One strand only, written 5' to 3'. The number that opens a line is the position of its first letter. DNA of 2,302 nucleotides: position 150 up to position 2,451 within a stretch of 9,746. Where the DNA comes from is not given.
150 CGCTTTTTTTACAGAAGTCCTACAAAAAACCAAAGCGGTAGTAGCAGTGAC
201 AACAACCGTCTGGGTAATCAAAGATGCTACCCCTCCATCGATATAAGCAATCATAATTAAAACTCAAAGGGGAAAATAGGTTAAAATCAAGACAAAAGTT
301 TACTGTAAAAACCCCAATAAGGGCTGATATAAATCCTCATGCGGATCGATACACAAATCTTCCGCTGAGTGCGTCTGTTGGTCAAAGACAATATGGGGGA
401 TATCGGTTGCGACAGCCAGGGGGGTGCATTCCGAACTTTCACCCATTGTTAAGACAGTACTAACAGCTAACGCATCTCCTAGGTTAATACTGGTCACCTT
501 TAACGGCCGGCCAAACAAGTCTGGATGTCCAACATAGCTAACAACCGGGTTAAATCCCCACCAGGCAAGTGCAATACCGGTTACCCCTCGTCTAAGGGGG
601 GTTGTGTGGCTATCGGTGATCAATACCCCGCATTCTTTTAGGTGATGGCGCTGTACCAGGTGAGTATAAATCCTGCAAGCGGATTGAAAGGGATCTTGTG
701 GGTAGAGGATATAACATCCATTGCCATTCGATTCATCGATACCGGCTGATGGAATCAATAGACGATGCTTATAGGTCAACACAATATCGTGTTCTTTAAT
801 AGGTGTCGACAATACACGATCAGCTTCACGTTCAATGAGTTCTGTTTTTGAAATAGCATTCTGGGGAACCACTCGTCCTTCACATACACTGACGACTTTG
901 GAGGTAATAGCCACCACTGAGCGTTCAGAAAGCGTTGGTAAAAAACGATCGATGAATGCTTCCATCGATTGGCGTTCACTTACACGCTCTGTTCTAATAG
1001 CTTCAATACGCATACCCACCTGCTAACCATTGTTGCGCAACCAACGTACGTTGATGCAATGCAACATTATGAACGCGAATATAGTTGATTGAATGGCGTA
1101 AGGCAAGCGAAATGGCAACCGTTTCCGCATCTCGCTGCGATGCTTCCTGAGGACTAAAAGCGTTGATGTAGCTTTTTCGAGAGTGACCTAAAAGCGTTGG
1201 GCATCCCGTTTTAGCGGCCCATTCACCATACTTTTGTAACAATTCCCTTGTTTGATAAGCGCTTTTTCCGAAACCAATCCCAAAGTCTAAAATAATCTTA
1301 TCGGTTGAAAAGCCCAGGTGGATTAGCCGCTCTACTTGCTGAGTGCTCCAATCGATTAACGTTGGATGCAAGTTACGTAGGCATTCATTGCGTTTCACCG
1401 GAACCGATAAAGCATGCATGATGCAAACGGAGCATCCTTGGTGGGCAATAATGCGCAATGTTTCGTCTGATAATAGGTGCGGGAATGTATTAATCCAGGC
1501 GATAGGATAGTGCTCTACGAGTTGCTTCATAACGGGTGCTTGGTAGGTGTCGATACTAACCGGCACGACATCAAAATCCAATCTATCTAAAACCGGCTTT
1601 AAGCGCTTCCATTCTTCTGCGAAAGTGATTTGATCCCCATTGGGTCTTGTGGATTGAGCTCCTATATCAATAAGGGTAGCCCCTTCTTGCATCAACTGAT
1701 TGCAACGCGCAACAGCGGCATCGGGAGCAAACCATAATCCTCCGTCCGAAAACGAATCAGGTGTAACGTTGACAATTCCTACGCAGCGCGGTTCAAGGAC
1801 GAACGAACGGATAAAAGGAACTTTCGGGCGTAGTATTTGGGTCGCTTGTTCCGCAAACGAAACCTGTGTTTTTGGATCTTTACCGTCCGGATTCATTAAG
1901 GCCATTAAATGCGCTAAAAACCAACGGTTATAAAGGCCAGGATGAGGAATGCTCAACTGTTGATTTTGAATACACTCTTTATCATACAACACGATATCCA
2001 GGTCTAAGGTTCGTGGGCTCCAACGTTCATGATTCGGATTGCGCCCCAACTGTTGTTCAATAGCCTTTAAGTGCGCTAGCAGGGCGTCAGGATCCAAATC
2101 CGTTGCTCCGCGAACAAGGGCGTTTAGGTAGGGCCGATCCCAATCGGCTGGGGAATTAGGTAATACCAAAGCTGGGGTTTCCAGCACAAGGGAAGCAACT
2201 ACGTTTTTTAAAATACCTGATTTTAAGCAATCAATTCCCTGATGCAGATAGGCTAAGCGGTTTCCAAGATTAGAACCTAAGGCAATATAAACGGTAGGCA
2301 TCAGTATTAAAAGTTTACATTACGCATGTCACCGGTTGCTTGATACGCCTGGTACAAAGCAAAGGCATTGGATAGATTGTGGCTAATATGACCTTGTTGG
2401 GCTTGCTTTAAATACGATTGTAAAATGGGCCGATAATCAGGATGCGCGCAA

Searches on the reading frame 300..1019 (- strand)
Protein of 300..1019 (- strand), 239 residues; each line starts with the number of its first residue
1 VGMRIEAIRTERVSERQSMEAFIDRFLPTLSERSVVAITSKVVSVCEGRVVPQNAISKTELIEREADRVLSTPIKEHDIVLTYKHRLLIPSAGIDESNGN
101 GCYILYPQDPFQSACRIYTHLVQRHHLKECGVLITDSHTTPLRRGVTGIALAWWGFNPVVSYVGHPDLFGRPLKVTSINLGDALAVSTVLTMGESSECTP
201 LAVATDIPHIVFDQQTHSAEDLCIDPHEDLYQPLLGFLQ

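Call 27: search_protein_families(library=pfam, proteins=[window:300-1019:-], max_evalue=0.00001)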
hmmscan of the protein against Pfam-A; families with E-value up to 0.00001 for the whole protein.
window:300-1019:- (239 aa): 1 family
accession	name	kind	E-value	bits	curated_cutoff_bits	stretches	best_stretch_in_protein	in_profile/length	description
PF01996.21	F420_ligase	-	1.3e-32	113.6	25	1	9-203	3-215/218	F420-0:Gamma-glutamyl ligase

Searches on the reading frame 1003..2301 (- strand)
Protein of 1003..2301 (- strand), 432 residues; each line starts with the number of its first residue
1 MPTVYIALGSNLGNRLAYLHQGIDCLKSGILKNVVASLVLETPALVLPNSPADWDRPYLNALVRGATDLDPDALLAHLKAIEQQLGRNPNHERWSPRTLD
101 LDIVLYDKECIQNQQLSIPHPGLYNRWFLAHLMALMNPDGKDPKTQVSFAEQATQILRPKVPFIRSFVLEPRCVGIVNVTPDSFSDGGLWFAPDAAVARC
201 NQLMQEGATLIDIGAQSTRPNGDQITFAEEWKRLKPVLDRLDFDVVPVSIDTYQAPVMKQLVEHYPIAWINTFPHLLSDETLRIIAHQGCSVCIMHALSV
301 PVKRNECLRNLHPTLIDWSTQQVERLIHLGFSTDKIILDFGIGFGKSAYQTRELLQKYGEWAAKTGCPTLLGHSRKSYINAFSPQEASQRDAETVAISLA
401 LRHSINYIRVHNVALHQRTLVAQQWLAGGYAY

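Call 27: search_protein_families(library=pfam, proteins=[window:1003-2301:-], max_evalue=0.00001)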
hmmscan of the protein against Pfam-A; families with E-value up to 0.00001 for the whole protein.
window:1003-2301:- (432 aa): 2 families
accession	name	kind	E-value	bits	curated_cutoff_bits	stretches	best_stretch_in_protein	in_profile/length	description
PF00809.28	Pterin_bind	-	1.9e-53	182.1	25.5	1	175-411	2-244/244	Pterin binding enzyme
PF01288.25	HPPK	-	1.2e-27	97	25.7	1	5-134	1-112/116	7,8-dihydro-6-hydroxymethylpterin-pyrophosphokinase (HPPK)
